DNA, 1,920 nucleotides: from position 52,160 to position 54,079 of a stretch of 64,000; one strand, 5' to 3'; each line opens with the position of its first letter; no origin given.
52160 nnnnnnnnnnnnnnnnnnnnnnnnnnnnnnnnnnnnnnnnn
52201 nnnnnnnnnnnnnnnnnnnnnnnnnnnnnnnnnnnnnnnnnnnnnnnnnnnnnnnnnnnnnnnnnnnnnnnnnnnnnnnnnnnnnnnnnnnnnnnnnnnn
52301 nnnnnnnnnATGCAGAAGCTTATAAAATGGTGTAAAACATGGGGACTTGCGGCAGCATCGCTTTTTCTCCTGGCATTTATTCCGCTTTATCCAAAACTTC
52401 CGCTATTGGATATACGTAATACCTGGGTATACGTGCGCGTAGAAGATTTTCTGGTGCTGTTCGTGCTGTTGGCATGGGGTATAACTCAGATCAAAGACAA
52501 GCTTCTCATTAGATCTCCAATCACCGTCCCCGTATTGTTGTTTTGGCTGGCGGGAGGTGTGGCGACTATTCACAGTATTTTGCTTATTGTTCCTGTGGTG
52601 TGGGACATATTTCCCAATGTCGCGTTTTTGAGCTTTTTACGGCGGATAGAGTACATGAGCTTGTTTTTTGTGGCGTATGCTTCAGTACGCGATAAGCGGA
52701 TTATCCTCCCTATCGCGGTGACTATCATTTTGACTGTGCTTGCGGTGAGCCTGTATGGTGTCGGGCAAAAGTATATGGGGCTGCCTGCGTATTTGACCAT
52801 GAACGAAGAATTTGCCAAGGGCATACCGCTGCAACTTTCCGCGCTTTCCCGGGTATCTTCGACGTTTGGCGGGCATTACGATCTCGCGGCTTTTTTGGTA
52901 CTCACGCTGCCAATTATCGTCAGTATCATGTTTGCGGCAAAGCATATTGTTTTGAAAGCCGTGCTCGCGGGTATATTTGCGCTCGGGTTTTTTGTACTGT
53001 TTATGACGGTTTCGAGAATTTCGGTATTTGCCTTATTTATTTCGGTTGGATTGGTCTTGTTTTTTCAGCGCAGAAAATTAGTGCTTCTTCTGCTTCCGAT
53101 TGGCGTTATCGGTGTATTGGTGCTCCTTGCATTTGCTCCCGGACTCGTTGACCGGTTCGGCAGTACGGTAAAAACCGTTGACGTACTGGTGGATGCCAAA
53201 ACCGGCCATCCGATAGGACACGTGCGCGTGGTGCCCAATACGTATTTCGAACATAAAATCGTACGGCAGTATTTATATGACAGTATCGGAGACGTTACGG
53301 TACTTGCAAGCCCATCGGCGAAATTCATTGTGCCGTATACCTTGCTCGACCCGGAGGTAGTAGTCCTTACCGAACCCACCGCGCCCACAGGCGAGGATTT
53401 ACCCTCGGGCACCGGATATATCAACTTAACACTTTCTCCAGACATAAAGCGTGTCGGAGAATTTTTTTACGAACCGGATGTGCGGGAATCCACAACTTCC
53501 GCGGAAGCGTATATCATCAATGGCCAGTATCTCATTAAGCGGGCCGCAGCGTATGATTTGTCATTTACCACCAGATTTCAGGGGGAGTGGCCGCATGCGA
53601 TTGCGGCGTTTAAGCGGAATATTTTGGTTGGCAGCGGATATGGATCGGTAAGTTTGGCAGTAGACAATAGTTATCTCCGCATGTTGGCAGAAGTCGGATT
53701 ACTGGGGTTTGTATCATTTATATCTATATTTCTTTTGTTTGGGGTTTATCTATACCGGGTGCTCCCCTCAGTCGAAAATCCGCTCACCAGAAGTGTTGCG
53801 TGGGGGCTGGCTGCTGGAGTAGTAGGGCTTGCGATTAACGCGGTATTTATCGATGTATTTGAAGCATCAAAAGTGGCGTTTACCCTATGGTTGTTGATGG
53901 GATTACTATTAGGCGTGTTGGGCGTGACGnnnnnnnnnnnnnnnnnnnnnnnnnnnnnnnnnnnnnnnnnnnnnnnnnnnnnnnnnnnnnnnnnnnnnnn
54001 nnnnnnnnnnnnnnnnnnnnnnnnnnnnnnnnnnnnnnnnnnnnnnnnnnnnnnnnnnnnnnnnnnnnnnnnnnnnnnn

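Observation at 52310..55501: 1063-aa fusion of an O-antigen ligase/polymerase-like (Wzy_C) domain with a GT-C-like domain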

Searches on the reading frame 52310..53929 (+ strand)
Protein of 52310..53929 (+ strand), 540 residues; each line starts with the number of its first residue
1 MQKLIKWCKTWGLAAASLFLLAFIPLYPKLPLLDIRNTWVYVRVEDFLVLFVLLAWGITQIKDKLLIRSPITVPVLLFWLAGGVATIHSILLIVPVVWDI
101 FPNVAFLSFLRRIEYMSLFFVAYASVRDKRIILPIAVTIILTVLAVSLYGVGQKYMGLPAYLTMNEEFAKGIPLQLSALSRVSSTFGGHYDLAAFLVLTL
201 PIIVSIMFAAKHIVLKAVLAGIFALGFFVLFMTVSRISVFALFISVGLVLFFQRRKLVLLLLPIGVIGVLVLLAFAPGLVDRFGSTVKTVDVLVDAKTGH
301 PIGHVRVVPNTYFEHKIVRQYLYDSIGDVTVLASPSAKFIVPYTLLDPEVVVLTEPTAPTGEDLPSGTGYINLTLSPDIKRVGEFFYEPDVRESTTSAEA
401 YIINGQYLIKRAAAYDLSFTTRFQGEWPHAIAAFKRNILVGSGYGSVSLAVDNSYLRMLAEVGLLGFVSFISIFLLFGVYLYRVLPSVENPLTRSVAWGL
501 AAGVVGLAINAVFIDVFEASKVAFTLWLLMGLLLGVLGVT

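Call 80: search_protein_families(library=pfam, proteins=[window:52310-53929:+], max_evalue=1)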
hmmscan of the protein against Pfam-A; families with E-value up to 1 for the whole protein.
window:52310-53929:+ (540 aa): 1 family
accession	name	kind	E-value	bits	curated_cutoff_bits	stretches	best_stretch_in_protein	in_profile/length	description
PF04932.20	Wzy_C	-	0.0074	16.5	31.7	2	407-471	64-149/149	O-Antigen ligase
